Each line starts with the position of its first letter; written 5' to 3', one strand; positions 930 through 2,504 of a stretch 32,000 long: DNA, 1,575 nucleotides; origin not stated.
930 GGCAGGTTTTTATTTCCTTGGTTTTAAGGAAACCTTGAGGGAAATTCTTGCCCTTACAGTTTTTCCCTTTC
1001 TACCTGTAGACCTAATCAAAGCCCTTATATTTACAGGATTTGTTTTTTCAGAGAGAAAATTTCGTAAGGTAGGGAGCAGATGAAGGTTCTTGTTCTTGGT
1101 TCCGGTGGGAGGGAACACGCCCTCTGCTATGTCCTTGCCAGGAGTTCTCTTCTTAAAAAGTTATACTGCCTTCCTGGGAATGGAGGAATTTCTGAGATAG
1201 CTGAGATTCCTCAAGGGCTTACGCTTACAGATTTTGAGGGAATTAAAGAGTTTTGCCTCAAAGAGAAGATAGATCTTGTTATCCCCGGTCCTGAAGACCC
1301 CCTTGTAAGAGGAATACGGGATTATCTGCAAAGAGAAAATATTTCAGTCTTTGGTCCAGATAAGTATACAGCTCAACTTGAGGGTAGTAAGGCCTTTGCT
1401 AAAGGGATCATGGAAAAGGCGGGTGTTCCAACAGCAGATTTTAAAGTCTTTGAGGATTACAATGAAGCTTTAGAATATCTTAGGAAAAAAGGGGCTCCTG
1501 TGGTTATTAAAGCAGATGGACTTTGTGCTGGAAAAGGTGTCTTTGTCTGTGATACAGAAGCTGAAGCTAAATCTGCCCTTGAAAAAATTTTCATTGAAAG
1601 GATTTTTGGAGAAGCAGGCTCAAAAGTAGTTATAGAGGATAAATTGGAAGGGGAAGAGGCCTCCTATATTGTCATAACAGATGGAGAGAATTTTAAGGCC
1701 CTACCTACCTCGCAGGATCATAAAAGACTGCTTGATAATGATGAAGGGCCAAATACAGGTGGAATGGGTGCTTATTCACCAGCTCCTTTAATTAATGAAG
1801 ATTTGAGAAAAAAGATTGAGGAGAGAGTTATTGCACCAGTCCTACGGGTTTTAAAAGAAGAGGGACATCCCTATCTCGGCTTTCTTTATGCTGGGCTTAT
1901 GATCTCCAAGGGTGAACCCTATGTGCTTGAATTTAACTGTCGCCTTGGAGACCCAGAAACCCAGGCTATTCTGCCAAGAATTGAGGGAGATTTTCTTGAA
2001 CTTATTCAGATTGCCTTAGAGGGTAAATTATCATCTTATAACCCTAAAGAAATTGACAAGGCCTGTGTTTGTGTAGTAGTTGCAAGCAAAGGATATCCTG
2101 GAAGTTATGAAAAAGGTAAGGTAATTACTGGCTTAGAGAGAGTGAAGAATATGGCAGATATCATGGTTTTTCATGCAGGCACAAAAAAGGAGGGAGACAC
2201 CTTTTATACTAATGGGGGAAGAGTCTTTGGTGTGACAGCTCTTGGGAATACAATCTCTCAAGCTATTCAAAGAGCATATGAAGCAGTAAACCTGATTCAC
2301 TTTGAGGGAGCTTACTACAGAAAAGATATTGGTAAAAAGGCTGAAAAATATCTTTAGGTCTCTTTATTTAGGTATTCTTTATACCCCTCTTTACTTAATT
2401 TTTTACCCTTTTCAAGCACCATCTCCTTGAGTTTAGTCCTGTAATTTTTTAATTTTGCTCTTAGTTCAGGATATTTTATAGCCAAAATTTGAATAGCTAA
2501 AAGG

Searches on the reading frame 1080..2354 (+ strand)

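Call 10: search_protein_families(library=ncbifam, proteins=[window:1080-2354:+], max_evalue=1e-10)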
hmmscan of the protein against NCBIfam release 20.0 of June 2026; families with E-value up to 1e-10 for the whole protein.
window:1080-2354:+ (425 aa): 2 families
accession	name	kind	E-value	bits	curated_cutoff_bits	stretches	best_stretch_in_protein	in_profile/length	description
TIGR00877.1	purD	equivalog_domain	3.2e-161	536.9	288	1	1-421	1-423/425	phosphoribosylamine--glycine ligase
NF006406.0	PRK08654.1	equivalog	2.4e-13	49.5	739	1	83-289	95-292/499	acetyl-CoA carboxylase biotin carboxylase subunit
